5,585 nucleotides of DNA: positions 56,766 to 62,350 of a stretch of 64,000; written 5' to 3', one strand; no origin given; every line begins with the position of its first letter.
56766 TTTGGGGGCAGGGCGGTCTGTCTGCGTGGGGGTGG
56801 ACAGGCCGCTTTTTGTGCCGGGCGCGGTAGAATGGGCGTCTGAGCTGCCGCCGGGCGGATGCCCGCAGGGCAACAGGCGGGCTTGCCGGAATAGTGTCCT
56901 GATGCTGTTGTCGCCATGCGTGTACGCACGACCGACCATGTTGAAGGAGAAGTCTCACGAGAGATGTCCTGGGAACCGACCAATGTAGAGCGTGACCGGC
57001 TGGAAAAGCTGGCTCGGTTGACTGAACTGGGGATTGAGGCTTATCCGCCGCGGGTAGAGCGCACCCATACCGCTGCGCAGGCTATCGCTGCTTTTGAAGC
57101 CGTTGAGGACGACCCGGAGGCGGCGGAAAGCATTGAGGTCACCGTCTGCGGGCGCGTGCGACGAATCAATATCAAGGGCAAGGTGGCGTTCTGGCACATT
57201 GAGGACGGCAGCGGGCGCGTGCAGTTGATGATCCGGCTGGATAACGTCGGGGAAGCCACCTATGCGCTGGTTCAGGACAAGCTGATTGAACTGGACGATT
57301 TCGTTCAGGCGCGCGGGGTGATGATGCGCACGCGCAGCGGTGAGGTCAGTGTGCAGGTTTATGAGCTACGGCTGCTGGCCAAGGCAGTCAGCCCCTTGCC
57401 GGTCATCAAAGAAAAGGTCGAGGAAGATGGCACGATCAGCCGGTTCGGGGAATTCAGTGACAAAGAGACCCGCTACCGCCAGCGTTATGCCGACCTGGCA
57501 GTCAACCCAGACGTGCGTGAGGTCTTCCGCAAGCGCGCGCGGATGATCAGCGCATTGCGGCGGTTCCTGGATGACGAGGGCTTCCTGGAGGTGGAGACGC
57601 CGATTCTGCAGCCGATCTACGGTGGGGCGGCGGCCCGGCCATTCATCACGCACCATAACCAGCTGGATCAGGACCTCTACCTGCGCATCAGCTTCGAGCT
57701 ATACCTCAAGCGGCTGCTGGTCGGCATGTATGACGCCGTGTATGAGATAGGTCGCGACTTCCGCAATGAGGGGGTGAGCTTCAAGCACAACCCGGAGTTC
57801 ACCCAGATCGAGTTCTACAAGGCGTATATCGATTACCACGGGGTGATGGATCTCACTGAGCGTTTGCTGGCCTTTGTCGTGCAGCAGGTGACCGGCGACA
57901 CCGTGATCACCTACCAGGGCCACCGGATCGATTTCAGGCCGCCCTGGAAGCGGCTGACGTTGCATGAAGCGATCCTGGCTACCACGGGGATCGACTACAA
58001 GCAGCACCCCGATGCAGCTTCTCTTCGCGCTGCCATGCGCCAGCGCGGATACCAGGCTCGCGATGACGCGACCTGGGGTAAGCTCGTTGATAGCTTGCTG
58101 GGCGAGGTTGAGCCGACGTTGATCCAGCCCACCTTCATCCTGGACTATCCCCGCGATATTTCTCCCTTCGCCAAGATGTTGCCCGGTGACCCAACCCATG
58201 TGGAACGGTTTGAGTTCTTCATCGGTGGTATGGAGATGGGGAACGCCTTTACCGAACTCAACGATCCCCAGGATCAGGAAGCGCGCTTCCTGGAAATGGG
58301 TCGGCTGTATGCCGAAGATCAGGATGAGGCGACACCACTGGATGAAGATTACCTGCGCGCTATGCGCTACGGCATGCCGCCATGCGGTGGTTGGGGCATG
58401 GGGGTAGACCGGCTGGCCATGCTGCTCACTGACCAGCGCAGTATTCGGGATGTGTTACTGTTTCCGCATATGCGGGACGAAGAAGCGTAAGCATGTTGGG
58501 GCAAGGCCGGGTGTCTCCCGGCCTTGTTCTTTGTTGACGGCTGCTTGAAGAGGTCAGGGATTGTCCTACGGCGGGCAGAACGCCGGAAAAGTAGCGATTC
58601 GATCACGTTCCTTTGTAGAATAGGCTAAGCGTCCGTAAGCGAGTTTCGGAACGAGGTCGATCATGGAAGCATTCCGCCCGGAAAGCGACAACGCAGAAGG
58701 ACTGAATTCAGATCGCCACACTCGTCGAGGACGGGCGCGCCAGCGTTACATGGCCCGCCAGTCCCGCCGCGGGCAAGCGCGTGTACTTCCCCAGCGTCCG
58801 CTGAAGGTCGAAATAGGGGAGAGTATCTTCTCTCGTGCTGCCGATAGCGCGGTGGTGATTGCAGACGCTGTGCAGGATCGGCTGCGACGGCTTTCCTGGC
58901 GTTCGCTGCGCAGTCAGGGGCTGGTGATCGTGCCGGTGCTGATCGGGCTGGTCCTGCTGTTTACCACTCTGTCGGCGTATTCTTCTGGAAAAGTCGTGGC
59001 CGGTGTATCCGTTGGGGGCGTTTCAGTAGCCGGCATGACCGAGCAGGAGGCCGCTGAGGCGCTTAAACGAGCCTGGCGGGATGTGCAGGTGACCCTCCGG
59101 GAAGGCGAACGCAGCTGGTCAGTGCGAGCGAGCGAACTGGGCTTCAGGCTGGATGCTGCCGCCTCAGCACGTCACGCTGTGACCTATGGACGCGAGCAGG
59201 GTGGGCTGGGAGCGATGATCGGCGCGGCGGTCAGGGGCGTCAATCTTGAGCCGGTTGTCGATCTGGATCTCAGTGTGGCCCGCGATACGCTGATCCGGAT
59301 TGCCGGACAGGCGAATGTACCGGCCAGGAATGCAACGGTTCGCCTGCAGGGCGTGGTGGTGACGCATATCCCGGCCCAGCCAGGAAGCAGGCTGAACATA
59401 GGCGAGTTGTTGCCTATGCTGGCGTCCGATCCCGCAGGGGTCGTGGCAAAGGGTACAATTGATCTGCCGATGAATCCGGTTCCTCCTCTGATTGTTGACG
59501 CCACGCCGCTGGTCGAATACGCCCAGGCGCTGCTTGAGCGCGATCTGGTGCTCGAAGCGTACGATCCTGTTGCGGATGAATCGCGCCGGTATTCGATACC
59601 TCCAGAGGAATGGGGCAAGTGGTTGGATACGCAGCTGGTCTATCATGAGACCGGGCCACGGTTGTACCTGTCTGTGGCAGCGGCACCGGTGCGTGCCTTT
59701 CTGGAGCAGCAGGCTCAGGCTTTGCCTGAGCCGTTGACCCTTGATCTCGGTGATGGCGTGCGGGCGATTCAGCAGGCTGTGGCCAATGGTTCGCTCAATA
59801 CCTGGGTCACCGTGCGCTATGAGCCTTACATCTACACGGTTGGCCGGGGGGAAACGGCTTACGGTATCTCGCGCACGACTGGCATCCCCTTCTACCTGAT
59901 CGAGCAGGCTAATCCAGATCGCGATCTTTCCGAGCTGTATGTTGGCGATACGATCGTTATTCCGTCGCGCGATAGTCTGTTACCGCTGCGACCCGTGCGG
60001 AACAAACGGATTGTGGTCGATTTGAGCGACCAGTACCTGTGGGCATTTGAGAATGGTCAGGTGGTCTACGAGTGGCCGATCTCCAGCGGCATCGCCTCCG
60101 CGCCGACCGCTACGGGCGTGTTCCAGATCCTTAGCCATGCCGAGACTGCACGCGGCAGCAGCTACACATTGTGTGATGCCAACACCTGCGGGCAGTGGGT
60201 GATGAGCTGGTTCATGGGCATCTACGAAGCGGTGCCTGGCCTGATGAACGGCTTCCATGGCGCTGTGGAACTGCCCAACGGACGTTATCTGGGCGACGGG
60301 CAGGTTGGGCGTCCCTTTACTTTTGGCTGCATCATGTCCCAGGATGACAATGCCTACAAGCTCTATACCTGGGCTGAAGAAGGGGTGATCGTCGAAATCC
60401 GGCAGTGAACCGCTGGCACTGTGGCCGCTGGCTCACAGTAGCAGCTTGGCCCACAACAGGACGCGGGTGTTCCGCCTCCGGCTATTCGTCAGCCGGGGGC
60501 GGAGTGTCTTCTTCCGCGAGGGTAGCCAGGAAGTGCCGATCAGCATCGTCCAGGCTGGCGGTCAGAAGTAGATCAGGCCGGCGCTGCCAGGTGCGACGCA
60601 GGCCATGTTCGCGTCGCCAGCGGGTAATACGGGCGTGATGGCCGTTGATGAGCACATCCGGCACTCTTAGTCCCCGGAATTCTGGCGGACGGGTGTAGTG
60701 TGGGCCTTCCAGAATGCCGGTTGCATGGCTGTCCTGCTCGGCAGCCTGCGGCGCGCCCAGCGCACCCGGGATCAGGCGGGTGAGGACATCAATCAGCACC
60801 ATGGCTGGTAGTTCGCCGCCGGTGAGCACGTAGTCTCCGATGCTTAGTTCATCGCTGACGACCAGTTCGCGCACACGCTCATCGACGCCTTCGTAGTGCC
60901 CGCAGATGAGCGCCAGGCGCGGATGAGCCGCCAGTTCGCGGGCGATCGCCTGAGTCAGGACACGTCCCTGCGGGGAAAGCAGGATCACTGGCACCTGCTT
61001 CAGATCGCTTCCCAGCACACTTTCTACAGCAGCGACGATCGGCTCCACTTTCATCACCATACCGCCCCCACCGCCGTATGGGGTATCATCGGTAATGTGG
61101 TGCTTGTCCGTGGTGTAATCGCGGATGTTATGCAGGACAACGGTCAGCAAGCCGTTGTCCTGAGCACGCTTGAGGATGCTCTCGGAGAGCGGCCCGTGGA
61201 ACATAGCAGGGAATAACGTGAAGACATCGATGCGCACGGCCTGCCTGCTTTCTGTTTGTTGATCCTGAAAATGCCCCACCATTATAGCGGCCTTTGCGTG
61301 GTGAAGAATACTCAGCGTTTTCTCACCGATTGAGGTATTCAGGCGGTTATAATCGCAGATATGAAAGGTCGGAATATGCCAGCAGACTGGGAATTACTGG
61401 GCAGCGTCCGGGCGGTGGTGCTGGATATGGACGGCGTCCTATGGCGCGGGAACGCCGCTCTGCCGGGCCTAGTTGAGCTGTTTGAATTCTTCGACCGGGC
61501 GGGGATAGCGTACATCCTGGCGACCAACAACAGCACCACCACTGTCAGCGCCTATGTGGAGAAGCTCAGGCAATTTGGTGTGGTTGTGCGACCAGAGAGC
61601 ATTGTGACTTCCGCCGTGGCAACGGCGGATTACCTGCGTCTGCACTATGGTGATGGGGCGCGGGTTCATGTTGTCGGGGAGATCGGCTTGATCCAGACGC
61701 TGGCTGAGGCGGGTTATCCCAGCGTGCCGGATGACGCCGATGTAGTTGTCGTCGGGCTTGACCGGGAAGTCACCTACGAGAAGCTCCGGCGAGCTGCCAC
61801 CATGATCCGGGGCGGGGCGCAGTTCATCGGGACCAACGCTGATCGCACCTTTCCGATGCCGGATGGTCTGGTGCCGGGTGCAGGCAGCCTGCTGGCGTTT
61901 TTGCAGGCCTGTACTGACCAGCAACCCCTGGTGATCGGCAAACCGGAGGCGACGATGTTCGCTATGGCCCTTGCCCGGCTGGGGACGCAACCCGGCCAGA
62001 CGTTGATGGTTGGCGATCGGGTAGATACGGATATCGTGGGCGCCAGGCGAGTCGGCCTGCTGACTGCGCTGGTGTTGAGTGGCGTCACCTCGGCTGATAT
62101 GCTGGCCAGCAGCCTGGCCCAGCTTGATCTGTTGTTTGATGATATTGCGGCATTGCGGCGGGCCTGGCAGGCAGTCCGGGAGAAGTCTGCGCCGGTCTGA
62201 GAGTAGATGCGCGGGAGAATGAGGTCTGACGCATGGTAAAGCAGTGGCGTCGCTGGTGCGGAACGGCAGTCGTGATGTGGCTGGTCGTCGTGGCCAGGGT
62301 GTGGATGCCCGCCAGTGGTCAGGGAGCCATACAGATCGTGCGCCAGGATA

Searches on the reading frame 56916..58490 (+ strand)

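Call 48: search_protein_families(library=pfam, proteins=[window:56916-58490:+], max_evalue=0.001)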
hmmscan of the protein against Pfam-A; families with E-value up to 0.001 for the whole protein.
window:56916-58490:+ (524 aa): 3 families
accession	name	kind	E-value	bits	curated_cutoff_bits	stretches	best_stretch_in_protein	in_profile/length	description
PF00152.25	tRNA-synt_2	-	2.7e-90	303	25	1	182-519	1-307/308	tRNA synthetases class II (D, K and N)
PF01336.31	tRNA_anti-codon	-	1.8e-12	47.4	27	1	75-154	1-75/75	OB-fold nucleic acid binding domain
PF01409.25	tRNA-synt_2d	-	8.2e-06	25.9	19.8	0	489-513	211-235/246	tRNA synthetases class II core domain (F)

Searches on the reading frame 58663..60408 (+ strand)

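Call 48: search_protein_families(library=pfam, proteins=[window:58663-60408:+], max_evalue=0.001)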
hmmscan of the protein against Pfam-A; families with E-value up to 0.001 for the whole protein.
window:58663-60408:+ (581 aa): 3 families
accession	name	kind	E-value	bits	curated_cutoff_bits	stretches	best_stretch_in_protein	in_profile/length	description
PF12229.13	PG_binding_4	-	1.2e-12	48.5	22.1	1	152-250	1-101/117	Putative peptidoglycan binding domain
PF03734.19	YkuD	-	1.6e-11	45.4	23.4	1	448-579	2-146/146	L,D-transpeptidase catalytic domain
PF01476.26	LysM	-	1.4e-06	28.6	20.9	1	391-434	1-43/43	LysM domain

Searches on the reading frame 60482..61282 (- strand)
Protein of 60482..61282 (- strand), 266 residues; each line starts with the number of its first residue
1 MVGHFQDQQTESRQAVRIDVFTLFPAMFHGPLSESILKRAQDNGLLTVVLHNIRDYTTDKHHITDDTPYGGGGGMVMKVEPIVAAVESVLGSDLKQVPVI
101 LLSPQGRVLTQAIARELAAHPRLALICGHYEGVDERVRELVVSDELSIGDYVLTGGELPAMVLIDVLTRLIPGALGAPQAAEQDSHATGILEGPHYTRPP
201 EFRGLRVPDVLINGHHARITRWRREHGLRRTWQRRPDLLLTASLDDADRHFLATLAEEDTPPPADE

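Call 48: search_protein_families(library=pfam, proteins=[window:60482-61282:-], max_evalue=0.001)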
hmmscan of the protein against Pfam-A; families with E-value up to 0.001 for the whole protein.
window:60482-61282:- (266 aa): 1 family
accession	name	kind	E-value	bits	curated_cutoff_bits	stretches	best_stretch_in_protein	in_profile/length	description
PF01746.26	tRNA_m1G_MT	-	9.8e-62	208.6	27.3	1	38-236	2-195/195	tRNA (Guanine-1)-methyltransferase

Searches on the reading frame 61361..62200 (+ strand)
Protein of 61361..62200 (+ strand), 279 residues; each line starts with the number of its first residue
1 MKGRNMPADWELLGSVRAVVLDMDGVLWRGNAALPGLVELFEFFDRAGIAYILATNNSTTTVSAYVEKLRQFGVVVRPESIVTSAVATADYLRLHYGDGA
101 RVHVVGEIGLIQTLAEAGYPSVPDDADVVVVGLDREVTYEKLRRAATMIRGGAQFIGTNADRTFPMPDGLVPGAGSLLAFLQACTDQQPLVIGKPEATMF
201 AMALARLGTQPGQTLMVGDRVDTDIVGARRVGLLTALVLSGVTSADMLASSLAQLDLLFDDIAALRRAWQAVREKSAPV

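Call 48: search_protein_families(library=pfam, proteins=[window:61361-62200:+], max_evalue=0.001)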
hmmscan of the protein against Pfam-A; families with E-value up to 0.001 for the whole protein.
window:61361-62200:+ (279 aa): 5 families
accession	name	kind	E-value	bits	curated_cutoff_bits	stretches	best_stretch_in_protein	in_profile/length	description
PF13344.12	Hydrolase_6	-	2.3e-25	89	27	1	19-119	1-100/101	Haloacid dehalogenase-like hydrolase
PF13242.12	Hydrolase_like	-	7.4e-22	77.5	22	1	191-264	1-74/75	HAD-hyrolase-like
PF00702.32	Hydrolase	-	2.4e-19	70.9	26.4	1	16-232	1-191/191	haloacid dehalogenase-like hydrolase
PF13419.12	HAD_2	-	9.6e-07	29.5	23.8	1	189-238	130-178/178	Haloacid dehalogenase-like hydrolase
PF09419.16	PGP_phosphatase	-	0.00095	19.2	20.4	0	209-242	134-167/168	Mitochondrial PGP phosphatase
